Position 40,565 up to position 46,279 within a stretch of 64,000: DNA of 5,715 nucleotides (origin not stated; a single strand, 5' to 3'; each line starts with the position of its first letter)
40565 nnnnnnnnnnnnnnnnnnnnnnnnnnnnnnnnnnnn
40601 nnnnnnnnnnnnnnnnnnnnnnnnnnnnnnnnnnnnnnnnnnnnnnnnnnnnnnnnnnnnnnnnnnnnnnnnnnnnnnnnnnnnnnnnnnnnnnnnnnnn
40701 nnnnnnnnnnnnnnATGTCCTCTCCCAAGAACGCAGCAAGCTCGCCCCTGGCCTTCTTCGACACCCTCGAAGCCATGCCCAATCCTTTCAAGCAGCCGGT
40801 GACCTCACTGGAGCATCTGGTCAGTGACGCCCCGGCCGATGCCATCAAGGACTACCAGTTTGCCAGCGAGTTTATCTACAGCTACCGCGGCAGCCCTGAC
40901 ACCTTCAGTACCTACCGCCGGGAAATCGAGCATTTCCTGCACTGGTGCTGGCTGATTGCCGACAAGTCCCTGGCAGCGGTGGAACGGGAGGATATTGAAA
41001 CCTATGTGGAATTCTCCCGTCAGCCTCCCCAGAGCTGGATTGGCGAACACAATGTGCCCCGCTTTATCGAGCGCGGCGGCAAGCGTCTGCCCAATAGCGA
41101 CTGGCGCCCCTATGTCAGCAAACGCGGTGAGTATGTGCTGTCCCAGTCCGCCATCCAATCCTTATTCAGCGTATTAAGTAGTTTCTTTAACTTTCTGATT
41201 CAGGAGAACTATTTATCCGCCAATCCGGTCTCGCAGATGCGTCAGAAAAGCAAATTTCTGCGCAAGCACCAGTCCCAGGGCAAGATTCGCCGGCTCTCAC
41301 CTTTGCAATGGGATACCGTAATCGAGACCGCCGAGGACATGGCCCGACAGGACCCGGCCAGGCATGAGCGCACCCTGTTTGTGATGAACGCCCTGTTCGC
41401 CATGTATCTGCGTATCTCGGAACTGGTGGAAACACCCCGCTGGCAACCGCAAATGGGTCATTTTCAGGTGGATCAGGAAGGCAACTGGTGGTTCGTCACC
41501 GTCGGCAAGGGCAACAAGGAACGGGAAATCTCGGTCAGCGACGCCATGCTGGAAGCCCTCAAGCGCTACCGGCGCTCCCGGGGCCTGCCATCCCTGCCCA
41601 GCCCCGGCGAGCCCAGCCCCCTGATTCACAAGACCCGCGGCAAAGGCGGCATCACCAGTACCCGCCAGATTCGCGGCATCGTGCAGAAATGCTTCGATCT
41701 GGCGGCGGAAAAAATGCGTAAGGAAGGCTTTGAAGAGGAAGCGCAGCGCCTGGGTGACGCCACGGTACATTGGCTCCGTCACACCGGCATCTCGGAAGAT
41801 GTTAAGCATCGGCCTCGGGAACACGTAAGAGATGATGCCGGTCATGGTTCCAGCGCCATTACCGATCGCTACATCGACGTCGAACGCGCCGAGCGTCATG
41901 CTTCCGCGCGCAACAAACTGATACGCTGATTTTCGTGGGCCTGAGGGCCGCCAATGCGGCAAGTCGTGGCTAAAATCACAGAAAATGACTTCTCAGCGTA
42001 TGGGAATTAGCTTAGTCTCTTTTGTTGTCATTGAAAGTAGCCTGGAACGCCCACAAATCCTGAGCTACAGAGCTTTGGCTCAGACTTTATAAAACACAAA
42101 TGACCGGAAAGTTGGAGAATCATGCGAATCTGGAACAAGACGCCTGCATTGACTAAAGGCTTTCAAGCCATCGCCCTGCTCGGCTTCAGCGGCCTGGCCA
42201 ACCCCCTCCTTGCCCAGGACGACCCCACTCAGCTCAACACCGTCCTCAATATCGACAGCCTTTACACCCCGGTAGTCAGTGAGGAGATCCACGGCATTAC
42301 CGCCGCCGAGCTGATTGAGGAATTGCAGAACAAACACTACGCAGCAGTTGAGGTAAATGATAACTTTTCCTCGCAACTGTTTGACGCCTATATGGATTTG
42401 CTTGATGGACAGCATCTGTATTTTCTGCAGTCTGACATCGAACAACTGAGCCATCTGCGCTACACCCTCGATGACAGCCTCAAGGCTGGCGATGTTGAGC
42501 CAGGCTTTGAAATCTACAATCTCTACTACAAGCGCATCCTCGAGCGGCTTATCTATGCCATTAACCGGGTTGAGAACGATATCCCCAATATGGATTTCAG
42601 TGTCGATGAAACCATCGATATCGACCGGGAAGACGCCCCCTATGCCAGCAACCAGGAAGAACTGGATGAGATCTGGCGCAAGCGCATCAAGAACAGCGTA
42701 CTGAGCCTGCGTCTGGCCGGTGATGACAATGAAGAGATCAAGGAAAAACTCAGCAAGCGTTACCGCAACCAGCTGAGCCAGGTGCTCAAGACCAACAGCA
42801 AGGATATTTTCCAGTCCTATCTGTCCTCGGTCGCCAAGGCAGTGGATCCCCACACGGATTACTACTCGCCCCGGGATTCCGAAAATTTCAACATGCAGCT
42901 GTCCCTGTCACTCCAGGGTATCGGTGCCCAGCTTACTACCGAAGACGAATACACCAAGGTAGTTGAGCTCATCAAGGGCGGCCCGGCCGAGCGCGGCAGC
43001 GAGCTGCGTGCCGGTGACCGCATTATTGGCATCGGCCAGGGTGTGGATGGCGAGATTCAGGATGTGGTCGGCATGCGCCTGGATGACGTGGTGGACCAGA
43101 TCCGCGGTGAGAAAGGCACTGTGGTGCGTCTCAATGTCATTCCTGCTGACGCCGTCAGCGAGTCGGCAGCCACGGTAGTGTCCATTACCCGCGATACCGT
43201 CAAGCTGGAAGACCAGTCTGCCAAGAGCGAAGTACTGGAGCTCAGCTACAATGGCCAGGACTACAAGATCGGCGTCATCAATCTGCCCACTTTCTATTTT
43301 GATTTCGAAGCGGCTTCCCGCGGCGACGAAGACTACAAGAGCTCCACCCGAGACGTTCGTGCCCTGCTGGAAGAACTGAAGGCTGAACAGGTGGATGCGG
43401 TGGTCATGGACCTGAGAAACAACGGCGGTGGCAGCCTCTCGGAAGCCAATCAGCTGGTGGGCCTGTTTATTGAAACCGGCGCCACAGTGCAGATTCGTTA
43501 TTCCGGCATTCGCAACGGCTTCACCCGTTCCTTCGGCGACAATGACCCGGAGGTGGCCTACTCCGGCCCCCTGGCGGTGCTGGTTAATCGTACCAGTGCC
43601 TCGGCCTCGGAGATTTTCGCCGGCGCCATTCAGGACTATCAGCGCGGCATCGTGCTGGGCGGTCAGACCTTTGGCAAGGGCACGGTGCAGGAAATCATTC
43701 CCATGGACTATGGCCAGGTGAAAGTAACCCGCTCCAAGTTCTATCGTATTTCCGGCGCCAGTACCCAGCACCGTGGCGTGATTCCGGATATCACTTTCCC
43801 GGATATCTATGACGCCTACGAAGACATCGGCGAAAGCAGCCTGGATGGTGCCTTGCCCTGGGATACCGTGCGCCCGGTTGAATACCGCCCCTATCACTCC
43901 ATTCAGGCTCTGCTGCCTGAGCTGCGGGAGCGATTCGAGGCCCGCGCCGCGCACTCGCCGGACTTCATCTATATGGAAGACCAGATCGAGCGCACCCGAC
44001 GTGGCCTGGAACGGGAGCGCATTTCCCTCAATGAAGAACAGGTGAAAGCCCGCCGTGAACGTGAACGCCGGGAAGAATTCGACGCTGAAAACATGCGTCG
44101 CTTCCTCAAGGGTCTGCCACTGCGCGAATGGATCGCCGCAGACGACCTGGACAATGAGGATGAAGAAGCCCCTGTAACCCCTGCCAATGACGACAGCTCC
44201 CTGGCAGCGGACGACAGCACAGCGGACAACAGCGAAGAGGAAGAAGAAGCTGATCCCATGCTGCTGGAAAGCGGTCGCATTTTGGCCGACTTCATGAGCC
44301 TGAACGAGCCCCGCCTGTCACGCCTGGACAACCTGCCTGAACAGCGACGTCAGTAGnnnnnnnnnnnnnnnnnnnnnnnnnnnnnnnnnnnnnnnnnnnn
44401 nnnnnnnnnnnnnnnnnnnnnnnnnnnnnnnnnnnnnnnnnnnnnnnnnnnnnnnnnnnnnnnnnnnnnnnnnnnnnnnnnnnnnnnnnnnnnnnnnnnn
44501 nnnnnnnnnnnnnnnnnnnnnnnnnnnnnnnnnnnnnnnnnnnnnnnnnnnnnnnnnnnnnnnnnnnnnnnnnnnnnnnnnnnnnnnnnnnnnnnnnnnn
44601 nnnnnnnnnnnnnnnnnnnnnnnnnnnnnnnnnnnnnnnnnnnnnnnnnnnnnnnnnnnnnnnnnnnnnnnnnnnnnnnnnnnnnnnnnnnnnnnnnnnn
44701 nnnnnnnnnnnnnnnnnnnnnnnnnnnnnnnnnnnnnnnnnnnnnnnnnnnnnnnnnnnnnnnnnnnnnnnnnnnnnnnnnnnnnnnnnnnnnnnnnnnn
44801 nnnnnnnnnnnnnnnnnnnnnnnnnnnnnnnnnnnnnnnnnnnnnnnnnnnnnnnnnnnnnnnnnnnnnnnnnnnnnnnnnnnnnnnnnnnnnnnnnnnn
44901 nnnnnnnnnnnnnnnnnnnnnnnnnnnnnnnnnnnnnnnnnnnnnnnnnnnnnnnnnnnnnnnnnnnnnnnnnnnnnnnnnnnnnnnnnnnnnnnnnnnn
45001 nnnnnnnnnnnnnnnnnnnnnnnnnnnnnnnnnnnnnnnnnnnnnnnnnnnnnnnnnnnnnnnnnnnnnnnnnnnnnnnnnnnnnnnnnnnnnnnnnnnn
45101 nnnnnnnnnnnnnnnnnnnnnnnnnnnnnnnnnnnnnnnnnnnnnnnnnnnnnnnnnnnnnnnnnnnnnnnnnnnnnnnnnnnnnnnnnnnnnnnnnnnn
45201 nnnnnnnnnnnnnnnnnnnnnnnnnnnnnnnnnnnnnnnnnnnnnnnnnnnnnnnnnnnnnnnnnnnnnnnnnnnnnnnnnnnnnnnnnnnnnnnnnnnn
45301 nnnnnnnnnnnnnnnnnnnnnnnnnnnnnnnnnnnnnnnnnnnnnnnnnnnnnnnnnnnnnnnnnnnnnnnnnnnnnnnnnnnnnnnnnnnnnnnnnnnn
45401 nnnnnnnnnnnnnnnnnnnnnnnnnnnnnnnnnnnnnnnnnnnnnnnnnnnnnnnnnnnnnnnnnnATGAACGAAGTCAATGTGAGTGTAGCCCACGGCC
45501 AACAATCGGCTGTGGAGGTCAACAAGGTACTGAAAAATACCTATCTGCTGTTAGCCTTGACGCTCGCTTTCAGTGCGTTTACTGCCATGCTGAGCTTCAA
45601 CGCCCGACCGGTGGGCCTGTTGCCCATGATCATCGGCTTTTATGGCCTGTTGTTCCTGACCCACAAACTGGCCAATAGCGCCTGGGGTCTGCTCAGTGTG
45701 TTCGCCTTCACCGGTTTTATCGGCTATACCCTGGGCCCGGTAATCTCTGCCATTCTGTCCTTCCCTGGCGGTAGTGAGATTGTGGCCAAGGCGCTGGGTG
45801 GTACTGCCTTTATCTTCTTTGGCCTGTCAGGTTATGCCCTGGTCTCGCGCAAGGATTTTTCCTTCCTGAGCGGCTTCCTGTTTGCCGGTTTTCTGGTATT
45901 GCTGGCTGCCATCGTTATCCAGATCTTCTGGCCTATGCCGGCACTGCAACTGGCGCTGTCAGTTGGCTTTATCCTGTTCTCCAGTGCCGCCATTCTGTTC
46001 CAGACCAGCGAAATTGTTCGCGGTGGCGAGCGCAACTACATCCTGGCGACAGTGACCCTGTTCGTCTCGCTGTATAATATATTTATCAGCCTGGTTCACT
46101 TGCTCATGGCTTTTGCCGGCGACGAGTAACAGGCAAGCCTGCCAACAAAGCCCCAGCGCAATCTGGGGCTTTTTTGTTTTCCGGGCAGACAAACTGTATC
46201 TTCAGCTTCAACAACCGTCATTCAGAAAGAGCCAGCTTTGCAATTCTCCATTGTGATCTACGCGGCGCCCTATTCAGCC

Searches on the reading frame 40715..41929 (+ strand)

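Call 20: search_protein_families(library=pfam, proteins=[window:40715-41929:+])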
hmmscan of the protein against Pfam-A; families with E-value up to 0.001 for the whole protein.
window:40715-41929:+ (404 aa): 2 families
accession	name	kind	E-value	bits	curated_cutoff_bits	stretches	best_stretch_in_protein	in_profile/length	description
PF00589.27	Phage_integrase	-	5.5e-08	33.2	27.1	1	202-390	11-169/172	Phage integrase family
PF02899.23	Phage_int_SAM_1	-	1.7e-07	31.8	22.3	0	56-104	10-58/83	Phage integrase, N-terminal SAM-like domain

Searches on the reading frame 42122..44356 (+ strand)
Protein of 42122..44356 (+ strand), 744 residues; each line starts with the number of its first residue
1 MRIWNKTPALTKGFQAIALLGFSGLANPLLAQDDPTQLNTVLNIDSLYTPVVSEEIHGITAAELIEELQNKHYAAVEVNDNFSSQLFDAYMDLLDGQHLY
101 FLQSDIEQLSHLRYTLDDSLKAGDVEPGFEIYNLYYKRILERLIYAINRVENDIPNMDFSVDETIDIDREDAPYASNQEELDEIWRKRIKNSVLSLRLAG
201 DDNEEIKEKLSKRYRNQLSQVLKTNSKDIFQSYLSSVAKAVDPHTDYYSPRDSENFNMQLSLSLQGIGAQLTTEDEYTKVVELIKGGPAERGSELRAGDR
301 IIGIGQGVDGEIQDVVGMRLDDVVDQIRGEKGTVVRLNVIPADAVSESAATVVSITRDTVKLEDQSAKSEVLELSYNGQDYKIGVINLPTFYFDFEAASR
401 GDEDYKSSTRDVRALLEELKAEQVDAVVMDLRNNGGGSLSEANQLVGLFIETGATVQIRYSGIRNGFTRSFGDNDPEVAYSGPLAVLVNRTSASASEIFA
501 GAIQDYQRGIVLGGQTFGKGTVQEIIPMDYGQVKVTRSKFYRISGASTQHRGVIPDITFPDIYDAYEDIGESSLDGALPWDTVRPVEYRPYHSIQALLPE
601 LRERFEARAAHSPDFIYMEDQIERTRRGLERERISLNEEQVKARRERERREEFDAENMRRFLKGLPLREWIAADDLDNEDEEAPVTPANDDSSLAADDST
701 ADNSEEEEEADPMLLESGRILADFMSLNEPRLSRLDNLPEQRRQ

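Call 10: search_protein_families(library=ncbifam, proteins=[window:42122-44356:+])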
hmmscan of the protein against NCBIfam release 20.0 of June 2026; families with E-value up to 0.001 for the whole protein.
window:42122-44356:+ (744 aa): 11 families
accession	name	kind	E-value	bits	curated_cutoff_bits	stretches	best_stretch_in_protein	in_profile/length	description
NF008388.1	PRK11186.1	exception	9.1e-190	632.3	825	1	38-683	23-646/663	carboxy terminal-processing peptidase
NF051464.1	tail_spec_CT441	exception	2.5e-90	304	700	1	57-586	20-551/645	tail-specific protease Tsp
TIGR00225.1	prc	subfamily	4.6e-84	282.3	218.6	1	222-581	8-335/335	C-terminal processing peptidase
TIGR03900.1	prc_long_Delta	hypoth_equivalog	1.7e-49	168.7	660.95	1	228-559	103-404/973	MXAN_5808 family serine peptidase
NF045589.1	Cterm_S41_CtpB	exception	1.2e-46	159.2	633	1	214-558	66-379/416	carboxyl-terminal processing protease CtpB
NF045588.1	Cterm_S41_CtpA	exception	2.8e-43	148.3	625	1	216-561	63-378/401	carboxyl-terminal processing protease CtpA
NF052377.1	lmo1851_S41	exception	5.4e-43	147.4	725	1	226-558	67-366/468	lmo1851 family serine protease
NF045590.1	Cterm_S41_CtpC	exception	5.1e-41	140.8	665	1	177-559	37-378/418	carboxyl-terminal processing protease CtpC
NF045591.1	Cterm_S41_CtpZ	exception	4.8e-36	124.3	525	1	206-559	52-374/403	carboxyl-terminal processing protease CtpZ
NF033424.1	chlamy_CPAF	equivalog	1.7e-12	46.7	250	1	475-559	450-538/564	protease-like activity factor CPAF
NF058627.1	S41_Gfo1087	equivalog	4.8e-07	29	455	0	414-447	242-275/489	GFO_1087 family putative carboxy terminal peptidase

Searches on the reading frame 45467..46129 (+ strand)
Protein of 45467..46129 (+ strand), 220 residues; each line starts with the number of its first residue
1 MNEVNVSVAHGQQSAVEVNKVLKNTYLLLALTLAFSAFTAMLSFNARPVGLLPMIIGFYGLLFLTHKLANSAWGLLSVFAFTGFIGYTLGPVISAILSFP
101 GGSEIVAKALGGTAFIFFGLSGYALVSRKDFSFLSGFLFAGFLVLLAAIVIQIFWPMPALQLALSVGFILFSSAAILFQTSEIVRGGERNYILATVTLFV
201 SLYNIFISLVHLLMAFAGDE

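Call 10: search_protein_families(library=ncbifam, proteins=[window:45467-46129:+])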
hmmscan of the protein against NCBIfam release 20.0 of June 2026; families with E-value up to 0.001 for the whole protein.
window:45467-46129:+ (220 aa): 1 family
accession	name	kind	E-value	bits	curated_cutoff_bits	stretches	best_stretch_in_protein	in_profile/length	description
NF007765.0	PRK10447.1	equivalog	3.8e-71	239.3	353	1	6-214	5-214/219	FtsH protease modulator YccA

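Call 11: find_encoding_contigs(protein=window:45467-46129:+, flank=5000, max_places=10)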
Protein window:45467-46129:+ (220 aa): 18 contigs read that carry it; 10 places shown.
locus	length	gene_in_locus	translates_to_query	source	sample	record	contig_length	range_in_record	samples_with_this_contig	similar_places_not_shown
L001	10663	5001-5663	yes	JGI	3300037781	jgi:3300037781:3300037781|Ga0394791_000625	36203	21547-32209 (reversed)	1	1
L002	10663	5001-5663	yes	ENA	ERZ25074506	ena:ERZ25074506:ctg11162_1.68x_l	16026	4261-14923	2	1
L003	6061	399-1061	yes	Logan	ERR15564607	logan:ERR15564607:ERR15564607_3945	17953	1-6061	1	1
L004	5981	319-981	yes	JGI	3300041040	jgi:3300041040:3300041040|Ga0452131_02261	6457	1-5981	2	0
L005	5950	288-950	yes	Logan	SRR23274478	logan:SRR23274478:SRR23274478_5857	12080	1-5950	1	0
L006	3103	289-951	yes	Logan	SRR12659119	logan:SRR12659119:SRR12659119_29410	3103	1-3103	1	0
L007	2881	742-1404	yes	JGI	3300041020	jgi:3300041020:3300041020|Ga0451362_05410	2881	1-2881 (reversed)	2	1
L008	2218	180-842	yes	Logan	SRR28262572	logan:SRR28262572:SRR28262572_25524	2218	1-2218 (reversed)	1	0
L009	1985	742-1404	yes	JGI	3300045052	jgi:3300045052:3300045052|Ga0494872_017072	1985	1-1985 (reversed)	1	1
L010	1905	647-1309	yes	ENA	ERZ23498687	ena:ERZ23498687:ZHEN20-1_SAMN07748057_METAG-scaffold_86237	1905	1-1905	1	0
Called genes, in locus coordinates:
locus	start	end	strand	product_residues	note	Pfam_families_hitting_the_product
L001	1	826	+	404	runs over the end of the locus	PF02899:Phage_int_SAM_1 (faint), PF00589:Phage_integrase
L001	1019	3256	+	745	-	PF17804:TSP_NTD, PF00595:PDZ, PF03572:Peptidase_S41, PF11818:DUF3340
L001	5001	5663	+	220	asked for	PF01027:Bax1-I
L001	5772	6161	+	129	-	PF02635:DsrE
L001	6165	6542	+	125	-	PF02635:DsrE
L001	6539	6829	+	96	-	PF04077:DsrH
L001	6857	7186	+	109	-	PF04358:DsrC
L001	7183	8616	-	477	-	PF13241:NAD_binding_7, PF10414:CysG_dimeriser, PF00590:TP_methylase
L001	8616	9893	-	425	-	PF02403:Seryl_tRNA_N, PF00587:tRNA-synt_2b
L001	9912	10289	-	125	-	PF02537:CRCB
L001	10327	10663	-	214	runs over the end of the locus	PF03548:LolA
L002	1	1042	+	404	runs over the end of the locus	PF02899:Phage_int_SAM_1 (faint), PF00589:Phage_integrase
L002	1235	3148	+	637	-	PF17804:TSP_NTD, PF00595:PDZ, PF03572:Peptidase_S41, PF11818:DUF3340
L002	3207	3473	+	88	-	-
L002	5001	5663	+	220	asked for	PF01027:Bax1-I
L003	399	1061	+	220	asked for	PF01027:Bax1-I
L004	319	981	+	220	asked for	PF01027:Bax1-I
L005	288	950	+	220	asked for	PF01027:Bax1-I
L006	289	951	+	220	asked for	PF01027:Bax1-I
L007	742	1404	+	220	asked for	PF01027:Bax1-I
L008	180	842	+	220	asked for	PF01027:Bax1-I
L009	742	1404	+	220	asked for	PF01027:Bax1-I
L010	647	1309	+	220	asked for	PF01027:Bax1-I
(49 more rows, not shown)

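Call 57: list_cluster_members(proteins=[window:45467-46129:+, window:40715-41929:+])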
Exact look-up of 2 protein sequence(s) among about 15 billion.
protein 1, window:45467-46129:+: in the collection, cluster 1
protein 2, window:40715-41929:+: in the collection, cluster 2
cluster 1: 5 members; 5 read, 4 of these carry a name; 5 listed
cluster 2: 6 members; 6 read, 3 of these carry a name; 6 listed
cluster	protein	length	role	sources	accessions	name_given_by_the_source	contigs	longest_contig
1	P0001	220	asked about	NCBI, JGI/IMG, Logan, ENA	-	modulator of FtsH protease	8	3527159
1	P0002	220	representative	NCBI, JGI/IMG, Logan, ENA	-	modulator of FtsH protease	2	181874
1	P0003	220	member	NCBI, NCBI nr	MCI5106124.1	MAG: Bax inhibitor-1/YccA family protein [Pseudomonadales bacterium] | Bax inhibitor-1/YccA family protein [Pseudomonadales bacterium]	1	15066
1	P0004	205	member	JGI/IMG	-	modulator of FtsH protease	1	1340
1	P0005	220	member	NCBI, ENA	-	-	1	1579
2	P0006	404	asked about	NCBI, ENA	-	-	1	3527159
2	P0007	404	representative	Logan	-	-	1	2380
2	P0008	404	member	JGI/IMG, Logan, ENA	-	site-specific recombinase XerD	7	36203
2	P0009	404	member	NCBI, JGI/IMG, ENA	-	site-specific recombinase XerD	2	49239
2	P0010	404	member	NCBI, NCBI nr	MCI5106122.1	MAG: site-specific integrase [Pseudomonadales bacterium] | site-specific integrase [Pseudomonadales bacterium]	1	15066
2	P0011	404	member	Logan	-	-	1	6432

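Call 76: find_homologous_proteins(query=window:45467-46129:+, max_evalue=1e-40)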
Query window:45467-46129:+ (220 aa): 7576 proteins with E <= 1e-40 among 8000 candidates; the best 120 are listed.
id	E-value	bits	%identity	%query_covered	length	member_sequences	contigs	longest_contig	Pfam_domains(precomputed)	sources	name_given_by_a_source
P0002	7.5e-129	446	100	100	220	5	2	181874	PF01027.27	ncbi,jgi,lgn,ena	jgi:modulator of FtsH protease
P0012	1.6e-115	402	88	100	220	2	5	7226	PF01027.27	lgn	-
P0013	8.0e-111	387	84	100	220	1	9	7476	PF01027.27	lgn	-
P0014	1.6e-108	380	82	100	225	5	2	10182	PF01027.27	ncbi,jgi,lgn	jgi:modulator of FtsH protease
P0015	1.6e-107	376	83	100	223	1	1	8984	PF01027.27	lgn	-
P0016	5.1e-107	375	82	100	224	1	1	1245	PF01027.27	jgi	-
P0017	1.6e-106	373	82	100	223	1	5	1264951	PF01027.27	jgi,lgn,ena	-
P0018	4.1e-106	372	81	100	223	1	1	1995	PF01027.27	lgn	-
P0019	5.9e-100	352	77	100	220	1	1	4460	PF01027.27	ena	-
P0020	2.0e-99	350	76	100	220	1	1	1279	PF01027.27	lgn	-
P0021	2.1e-99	350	76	100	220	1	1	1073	PF01027.27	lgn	-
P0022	5.4e-99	348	76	100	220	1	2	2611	PF01027.27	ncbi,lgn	ncbi:MAG: Bax inhibitor-1/YccA family protein [Pseudohongiellaceae bacterium]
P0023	6.5e-99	348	76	100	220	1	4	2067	PF01027.27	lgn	-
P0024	2.4e-98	346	75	100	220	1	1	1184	PF01027.27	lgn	-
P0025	2.7e-98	346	75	100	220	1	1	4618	PF01027.27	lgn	-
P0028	9.4e-95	335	74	100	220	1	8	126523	PF01027.27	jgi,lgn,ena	-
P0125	2.2e-84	301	70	100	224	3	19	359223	PF01027.27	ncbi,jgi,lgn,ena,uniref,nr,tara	ncbi:BAX inhibitor protein [Pseudohongiella nitratireducens]|uniref:BAX inhibitor protein n=1 Tax=Ps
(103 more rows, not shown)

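Call 77: find_encoding_contigs(protein=P0017, flank=3500, max_places=2)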
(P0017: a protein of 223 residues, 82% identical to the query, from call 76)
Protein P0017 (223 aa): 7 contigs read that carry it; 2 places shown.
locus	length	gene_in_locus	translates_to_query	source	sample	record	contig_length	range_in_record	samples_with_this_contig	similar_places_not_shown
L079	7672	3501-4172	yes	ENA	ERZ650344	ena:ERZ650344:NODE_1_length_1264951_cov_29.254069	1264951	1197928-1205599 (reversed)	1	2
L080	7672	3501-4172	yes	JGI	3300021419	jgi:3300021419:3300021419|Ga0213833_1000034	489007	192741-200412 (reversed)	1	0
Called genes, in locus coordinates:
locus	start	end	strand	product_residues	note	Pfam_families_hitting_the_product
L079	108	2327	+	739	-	PF17804:TSP_NTD, PF00595:PDZ, PF03572:Peptidase_S41, PF11818:DUF3340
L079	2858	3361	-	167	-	-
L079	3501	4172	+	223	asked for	PF01027:Bax1-I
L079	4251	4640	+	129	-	PF02635:DsrE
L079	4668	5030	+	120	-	PF02635:DsrE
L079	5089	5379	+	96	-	PF04077:DsrH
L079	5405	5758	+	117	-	PF04358:DsrC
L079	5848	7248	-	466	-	PF13241:NAD_binding_7, PF10414:CysG_dimeriser, PF00590:TP_methylase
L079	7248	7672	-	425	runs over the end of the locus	PF02403:Seryl_tRNA_N, PF00587:tRNA-synt_2b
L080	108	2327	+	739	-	PF17804:TSP_NTD, PF00595:PDZ, PF03572:Peptidase_S41, PF11818:DUF3340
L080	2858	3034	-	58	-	-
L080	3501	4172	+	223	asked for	PF01027:Bax1-I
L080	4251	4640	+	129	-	PF02635:DsrE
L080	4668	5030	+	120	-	PF02635:DsrE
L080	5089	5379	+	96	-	PF04077:DsrH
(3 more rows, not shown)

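Call 78: find_encoding_contigs(protein=P0028, flank=3500, max_places=2)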
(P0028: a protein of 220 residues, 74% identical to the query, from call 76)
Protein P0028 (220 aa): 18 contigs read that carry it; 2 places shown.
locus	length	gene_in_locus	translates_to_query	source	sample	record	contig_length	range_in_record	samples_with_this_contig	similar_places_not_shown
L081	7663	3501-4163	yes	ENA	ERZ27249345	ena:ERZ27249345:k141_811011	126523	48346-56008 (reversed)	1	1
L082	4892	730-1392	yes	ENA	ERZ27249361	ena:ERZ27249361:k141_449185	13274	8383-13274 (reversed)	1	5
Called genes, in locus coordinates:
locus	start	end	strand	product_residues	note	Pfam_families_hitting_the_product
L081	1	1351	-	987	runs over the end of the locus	PF07715:Plug, PF00593:TonB_dep_Rec_b-barrel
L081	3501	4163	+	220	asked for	PF01027:Bax1-I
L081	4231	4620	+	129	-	PF02635:DsrE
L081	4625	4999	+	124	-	PF02635:DsrE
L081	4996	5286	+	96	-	PF04077:DsrH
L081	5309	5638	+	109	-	PF04358:DsrC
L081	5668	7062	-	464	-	PF13241:NAD_binding_7, PF14824:Sirohm_synth_M (faint), PF10414:CysG_dimeriser, PF00590:TP_methylase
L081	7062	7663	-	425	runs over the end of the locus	PF02403:Seryl_tRNA_N, PF00587:tRNA-synt_2b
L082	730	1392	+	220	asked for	PF01027:Bax1-I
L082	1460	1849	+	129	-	PF02635:DsrE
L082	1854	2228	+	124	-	PF02635:DsrE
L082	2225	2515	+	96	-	PF04077:DsrH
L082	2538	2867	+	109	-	PF04358:DsrC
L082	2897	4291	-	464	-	PF13241:NAD_binding_7, PF14824:Sirohm_synth_M (faint), PF10414:CysG_dimeriser, PF00590:TP_methylase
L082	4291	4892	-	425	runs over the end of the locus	PF02403:Seryl_tRNA_N, PF00587:tRNA-synt_2b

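Call 79: find_encoding_contigs(protein=P0125, flank=3500, max_places=2)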
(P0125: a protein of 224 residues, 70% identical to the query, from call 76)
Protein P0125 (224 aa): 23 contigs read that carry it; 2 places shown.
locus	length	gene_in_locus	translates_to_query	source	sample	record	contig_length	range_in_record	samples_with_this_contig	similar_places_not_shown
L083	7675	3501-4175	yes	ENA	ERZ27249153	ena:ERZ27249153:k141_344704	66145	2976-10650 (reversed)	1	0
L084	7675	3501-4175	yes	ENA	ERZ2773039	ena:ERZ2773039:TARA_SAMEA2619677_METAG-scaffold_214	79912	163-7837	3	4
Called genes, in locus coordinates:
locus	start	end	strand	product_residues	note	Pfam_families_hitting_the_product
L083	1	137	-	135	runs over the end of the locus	PF06983:3-dmu-9_3-mt, PF00903:Glyoxalase (weak)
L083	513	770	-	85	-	PF02604:PhdYeFM_antitox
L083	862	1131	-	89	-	-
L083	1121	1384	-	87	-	PF04365:BrnT_toxin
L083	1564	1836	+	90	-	PF02604:PhdYeFM_antitox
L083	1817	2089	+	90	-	PF06769:YoeB_toxin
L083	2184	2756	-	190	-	-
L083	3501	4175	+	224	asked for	PF01027:Bax1-I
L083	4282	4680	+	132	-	PF02635:DsrE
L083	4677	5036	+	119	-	PF02635:DsrE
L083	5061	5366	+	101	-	PF04077:DsrH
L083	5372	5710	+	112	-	PF04358:DsrC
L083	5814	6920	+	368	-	PF01259:SAICAR_synt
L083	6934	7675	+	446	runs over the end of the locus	PF01554:MatE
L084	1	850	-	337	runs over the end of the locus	?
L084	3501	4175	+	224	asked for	PF01027:Bax1-I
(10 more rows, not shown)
